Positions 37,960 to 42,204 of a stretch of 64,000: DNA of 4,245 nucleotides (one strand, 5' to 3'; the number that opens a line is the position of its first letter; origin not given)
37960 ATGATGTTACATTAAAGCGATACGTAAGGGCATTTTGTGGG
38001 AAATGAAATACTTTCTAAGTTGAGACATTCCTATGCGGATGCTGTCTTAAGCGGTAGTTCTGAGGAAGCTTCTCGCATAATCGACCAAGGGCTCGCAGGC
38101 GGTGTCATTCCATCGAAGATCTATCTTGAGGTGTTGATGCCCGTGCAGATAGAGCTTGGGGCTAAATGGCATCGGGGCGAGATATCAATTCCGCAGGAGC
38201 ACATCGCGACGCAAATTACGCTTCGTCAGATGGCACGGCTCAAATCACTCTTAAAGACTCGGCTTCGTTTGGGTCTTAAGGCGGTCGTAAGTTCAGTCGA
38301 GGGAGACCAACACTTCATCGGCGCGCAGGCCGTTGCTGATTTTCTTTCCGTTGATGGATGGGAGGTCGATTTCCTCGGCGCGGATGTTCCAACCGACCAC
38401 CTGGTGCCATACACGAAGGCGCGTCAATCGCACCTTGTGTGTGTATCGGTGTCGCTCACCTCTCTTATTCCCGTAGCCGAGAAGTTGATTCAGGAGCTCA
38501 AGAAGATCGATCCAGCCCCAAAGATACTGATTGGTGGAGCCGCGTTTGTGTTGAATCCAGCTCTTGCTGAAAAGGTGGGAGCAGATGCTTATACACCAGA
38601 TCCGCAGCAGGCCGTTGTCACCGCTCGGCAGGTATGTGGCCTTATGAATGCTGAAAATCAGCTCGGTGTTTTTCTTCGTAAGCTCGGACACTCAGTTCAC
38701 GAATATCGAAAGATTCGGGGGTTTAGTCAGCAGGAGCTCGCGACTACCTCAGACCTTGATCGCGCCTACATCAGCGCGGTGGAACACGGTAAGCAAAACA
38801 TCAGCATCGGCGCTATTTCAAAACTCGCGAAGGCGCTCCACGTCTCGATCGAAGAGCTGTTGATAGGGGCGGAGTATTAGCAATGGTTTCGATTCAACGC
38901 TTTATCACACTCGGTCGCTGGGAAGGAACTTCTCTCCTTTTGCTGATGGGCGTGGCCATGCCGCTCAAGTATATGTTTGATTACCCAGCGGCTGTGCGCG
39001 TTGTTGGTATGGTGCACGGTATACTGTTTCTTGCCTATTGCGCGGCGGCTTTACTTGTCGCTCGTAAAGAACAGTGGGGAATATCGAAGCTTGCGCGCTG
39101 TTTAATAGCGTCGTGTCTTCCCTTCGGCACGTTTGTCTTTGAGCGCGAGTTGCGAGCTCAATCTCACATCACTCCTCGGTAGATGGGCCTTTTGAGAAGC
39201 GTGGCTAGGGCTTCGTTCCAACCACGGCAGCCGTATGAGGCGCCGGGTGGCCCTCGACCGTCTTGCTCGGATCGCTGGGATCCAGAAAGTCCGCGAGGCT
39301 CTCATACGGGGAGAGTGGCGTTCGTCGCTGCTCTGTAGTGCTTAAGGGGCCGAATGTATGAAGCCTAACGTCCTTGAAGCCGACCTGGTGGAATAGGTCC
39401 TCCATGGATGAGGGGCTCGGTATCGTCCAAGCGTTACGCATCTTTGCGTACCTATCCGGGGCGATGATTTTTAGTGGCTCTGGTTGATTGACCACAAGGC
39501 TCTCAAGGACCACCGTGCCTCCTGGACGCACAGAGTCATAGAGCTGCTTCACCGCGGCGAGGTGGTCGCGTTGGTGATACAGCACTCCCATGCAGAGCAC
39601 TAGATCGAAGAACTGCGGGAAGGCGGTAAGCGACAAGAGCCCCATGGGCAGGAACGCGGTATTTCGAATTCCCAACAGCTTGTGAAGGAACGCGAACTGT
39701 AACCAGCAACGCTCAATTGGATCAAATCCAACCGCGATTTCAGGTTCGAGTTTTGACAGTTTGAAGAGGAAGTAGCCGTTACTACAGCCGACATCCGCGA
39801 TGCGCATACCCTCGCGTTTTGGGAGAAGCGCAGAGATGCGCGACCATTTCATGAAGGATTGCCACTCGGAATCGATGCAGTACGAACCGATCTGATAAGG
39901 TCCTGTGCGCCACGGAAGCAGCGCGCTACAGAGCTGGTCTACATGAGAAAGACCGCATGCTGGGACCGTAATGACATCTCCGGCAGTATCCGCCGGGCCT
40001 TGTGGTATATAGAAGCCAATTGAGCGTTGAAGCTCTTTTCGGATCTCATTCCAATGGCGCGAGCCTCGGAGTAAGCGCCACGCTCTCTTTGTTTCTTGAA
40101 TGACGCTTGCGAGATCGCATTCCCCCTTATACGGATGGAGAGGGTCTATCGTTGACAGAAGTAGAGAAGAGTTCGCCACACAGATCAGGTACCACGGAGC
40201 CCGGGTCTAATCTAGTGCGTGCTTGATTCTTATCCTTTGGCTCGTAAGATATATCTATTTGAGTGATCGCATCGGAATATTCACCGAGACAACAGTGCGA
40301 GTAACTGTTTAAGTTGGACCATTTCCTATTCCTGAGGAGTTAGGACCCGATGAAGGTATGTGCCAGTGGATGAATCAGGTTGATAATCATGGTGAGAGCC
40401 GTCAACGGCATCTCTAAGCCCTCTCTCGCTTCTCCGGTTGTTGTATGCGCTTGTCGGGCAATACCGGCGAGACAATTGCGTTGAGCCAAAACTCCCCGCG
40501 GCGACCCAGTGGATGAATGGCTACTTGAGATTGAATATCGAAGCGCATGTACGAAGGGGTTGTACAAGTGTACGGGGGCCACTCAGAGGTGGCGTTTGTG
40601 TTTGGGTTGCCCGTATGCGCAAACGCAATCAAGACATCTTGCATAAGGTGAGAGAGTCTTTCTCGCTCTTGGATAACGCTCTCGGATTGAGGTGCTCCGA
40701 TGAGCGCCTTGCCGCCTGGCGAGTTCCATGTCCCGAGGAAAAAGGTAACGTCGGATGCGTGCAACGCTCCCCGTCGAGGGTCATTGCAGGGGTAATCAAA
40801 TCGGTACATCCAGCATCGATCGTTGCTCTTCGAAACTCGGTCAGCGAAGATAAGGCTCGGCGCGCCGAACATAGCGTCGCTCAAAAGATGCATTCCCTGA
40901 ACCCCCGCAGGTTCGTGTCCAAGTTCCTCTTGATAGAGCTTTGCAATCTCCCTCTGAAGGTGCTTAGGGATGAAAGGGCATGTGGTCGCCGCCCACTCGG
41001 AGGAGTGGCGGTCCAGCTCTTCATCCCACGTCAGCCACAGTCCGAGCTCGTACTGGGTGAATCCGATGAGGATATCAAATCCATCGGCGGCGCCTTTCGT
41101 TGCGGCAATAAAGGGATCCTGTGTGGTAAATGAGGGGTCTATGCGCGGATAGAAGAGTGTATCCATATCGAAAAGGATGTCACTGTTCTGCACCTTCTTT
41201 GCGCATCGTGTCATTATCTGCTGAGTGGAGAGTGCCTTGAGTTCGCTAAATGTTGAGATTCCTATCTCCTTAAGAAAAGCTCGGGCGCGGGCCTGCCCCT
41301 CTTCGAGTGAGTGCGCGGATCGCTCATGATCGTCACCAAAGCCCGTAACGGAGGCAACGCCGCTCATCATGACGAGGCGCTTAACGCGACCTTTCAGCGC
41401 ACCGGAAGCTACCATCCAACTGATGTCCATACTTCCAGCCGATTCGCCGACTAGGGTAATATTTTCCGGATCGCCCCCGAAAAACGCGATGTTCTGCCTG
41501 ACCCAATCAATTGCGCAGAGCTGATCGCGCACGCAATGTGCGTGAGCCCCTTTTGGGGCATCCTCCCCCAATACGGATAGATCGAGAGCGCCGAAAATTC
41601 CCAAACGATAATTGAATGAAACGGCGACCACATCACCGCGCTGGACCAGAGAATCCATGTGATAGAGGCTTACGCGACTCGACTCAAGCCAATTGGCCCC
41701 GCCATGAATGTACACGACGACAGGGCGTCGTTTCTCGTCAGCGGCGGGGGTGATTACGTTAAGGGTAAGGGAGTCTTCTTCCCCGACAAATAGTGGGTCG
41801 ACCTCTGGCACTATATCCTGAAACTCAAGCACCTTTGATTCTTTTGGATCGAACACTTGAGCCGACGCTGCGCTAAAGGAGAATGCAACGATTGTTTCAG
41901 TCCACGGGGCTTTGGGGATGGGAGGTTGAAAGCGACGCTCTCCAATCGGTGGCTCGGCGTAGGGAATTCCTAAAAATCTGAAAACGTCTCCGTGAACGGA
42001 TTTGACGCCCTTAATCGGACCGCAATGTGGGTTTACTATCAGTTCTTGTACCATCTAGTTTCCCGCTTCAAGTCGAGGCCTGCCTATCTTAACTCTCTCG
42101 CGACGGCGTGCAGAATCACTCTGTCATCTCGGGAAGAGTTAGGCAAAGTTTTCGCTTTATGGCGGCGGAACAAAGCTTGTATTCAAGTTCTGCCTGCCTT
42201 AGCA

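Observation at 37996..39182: CarH-type B12 light-sensor module wired to a C-terminal XRE HTH instead of an N-terminal MerR domain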

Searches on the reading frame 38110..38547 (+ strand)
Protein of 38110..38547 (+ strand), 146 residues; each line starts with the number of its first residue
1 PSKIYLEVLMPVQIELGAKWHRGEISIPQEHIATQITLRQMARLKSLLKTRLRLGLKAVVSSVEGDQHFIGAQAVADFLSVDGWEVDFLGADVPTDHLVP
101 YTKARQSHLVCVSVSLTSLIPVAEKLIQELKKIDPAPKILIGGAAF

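Call 42: search_solved_structures(query=window:38110-38547:+, max_evalue=0.000001, show_alignments=5)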
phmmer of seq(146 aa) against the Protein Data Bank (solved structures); distinct sequences matched with E-value up to 0.000001: 11.
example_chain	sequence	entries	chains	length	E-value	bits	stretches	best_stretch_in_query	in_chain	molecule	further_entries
8j2w_A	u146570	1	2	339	3.9e-18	68.9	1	4-146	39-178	Cobalamin-binding protein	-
8j2x_A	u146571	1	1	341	3.9e-18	68.9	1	4-146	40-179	Cobalamin-binding protein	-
8jbs_A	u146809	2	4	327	4.9e-14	55.6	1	7-146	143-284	Putative cobalamin binding protein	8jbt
8j2y_A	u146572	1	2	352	8.6e-13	51.6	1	6-146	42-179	GGDEF domain-containing protein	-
5c8a_A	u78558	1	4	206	1.3e-11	47.8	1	5-144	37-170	Light-dependent transcriptional regulator CarH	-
8c31_A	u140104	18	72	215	1.4e-11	47.6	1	5-144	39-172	Probable transcriptional regulator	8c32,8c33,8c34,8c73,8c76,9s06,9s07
3whp_A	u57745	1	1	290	2.9e-11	46.6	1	5-144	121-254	Probable transcriptional regulator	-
5c8d_A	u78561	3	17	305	3.2e-11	46.5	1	5-144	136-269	Light-dependent transcriptional regulator CarH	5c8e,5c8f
8c35_A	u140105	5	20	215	3.7e-10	43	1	5-144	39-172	Probable transcriptional regulator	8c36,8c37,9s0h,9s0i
7xcn_M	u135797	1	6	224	2.3e-08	37.2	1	15-144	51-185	Trimethylamine methyltransferase corrinoid protein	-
4jgi_A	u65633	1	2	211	5.2e-07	32.9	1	14-143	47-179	Putative uncharacterized protein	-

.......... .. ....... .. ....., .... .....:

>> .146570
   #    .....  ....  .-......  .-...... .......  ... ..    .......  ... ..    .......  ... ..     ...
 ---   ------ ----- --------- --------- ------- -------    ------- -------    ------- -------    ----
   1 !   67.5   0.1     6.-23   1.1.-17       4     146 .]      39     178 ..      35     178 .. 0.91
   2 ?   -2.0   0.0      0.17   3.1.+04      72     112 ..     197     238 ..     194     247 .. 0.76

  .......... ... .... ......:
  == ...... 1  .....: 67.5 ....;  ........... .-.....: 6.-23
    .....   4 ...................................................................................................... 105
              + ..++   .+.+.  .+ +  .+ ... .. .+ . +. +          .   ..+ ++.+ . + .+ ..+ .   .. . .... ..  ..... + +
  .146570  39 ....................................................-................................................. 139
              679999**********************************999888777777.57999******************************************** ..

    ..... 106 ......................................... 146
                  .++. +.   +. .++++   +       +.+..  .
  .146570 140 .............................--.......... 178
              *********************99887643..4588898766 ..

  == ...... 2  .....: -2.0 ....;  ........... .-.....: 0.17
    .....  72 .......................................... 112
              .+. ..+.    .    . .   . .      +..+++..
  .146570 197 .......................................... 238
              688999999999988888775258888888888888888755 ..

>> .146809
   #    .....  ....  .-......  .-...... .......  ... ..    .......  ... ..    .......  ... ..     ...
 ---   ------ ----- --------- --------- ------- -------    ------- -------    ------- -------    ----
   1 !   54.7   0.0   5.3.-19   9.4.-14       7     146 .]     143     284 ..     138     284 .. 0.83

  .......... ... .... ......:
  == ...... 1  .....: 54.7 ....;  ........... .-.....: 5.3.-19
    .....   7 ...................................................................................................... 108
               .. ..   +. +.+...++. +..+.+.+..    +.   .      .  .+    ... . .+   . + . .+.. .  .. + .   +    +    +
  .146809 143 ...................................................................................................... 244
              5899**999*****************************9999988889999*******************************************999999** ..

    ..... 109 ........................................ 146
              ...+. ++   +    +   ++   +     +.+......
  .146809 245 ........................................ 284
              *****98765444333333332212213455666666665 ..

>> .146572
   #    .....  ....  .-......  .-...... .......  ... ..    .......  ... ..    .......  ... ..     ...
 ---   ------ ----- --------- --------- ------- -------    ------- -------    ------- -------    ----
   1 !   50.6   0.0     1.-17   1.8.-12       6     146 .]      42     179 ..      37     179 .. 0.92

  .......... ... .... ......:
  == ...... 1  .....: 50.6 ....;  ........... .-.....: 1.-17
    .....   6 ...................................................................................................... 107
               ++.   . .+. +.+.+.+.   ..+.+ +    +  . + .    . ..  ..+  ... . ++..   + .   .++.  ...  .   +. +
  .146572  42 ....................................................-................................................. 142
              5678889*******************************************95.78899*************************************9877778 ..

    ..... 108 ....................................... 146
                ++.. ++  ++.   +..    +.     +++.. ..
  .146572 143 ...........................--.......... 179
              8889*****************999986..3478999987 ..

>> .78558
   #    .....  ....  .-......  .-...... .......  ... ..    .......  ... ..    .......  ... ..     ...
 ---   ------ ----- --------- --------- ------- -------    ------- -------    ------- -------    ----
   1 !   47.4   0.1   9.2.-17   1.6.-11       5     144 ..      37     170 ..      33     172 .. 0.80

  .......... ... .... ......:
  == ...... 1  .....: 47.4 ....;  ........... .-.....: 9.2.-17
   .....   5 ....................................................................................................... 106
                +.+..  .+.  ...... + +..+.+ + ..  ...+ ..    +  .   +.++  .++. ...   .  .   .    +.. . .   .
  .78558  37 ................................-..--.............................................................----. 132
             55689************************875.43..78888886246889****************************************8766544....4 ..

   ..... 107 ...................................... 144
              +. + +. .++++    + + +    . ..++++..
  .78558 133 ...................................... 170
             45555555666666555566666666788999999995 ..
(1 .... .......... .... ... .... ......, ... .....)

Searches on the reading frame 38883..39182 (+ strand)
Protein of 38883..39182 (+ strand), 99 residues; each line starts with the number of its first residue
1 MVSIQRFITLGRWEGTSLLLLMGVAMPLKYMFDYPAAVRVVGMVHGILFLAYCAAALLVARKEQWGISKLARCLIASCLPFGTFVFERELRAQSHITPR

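Call 3: search_protein_families(library=pfam, proteins=[window:38883-39182:+], max_evalue=0.01)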
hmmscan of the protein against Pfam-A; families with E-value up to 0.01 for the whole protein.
window:38883-39182:+ (99 aa): 1 family
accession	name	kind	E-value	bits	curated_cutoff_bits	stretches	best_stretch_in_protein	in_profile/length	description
PF12823.12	DUF3817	-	9.8e-28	97.2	27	1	5-91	2-84/85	Domain of unknown function (DUF3817)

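Call 4: search_protein_families(library=ncbifam, proteins=[window:38883-39182:+], max_evalue=0.01)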
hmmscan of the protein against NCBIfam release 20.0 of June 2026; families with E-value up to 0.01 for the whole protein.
window:38883-39182:+ (99 aa): 1 family
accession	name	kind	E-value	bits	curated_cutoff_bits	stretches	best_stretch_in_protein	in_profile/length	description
TIGR03954.1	integ_memb_HG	domain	6.5e-30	103.7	33.25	1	9-90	3-84/85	DUF3817 domain-containing protein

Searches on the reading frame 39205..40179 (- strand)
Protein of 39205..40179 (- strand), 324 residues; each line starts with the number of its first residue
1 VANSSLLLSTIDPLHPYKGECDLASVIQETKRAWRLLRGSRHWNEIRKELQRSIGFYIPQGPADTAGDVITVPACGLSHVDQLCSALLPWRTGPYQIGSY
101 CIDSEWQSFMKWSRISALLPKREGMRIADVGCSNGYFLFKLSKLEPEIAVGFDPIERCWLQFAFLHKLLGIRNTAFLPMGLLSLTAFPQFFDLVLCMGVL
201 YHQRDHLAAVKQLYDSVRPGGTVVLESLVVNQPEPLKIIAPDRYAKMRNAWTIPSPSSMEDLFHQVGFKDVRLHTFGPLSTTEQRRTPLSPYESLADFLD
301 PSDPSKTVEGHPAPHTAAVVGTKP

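Call 3: search_protein_families(library=pfam, proteins=[window:39205-40179:-], max_evalue=0.01)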
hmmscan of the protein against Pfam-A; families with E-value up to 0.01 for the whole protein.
window:39205-40179:- (324 aa): 6 families
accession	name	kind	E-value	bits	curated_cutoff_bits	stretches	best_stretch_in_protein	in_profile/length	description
PF08003.17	Methyltransf_9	-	3.1e-68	230.5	23.8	1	79-323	71-315/315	Protein of unknown function (DUF1698)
PF13489.12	Methyltransf_23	-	2.3e-14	53.9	27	1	114-272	12-163/164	Methyltransferase domain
PF13847.12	Methyltransf_31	-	2.6e-08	34.1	27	1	122-234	2-118/145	Methyltransferase domain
PF13649.12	Methyltransf_25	-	2.1e-07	32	27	1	127-221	1-97/97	Methyltransferase domain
PF08241.18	Methyltransf_11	-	7.1e-07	30.2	21.2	1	129-224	2-94/95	Methyltransferase domain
PF08242.18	Methyltransf_12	-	9.3e-06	26.7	30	1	129-222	2-97/98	Methyltransferase domain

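Call 4: search_protein_families(library=ncbifam, proteins=[window:39205-40179:-], max_evalue=0.01)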
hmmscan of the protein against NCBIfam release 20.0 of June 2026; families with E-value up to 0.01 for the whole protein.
window:39205-40179:- (324 aa): 6 families
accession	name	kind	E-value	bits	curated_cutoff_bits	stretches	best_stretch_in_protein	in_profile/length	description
NF011650.0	PRK15068.1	equivalog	1.3e-80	270.7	209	1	79-323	78-323/324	tRNA 5-methoxyuridine(34)/uridine 5-oxyacetic acid(34) synthase CmoB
TIGR00452.1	TIGR00452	equivalog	3.7e-79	265.8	275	1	79-320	73-314/316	tRNA 5-methoxyuridine(34)/uridine 5-oxyacetic acid(34) synthase CmoB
TIGR04290.1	meth_Rta_06860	hypoth_equivalog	4.7e-13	49.1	300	1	110-218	35-143/226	TIGR04290 family methyltransferase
TIGR01983.1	UbiG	equivalog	7.2e-07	28.7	102.95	1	121-227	47-153/228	bifunctional 2-polyprenyl-6-hydroxyphenol methylase/3-demethylubiquinol 3-O-methyltransferase UbiG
NF045667.1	MTase_DVU1556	equivalog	4.5e-06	26.3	155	1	115-269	14-161/213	DVU_1556 family methyltransferase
TIGR02072.1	BioC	equivalog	0.0012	18.7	184.95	1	117-231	25-138/244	malonyl-ACP O-methyltransferase BioC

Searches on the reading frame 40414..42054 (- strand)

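Call 3: search_protein_families(library=pfam, proteins=[window:40414-42054:-], max_evalue=0.01)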
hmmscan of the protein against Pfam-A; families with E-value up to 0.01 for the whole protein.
window:40414-42054:- (546 aa): 3 families
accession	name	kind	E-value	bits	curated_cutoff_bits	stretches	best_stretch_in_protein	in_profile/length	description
PF00135.34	COesterase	-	2.3e-91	307.7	27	1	4-523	2-515/515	Carboxylesterase family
PF20434.5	BD-FAE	-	1.6e-10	41.3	26.8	1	98-217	1-108/215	BD-FAE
PF07859.19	Abhydrolase_3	-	6.1e-10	39.6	25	1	113-269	1-139/210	alpha/beta hydrolase fold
